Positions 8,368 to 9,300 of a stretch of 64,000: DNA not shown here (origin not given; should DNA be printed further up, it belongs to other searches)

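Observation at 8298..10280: Conserved rpsO-pnp operon interrupted by an inserted NYN-domain nuclease gene and a GC-rich LpxC-like gene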

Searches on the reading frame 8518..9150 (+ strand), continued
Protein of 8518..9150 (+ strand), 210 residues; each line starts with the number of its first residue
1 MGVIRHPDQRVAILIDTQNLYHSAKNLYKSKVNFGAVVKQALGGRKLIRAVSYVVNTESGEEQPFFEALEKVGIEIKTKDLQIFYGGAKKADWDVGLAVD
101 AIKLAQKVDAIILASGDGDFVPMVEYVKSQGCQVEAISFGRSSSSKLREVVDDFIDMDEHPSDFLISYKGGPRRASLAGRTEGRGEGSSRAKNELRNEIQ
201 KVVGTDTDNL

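Call 87: search_protein_families(library=phrogs, proteins=[window:8518-9150:+], max_evalue=0.001)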
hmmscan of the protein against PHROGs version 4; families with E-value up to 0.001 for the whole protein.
window:8518-9150:+ (210 aa): 2 families
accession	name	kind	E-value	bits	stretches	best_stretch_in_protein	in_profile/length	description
phrog_5783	-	unknown function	3.5e-07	31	1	77-153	141-216/246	-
phrog_37744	-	unknown function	0.0002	22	1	75-181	60-167/248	-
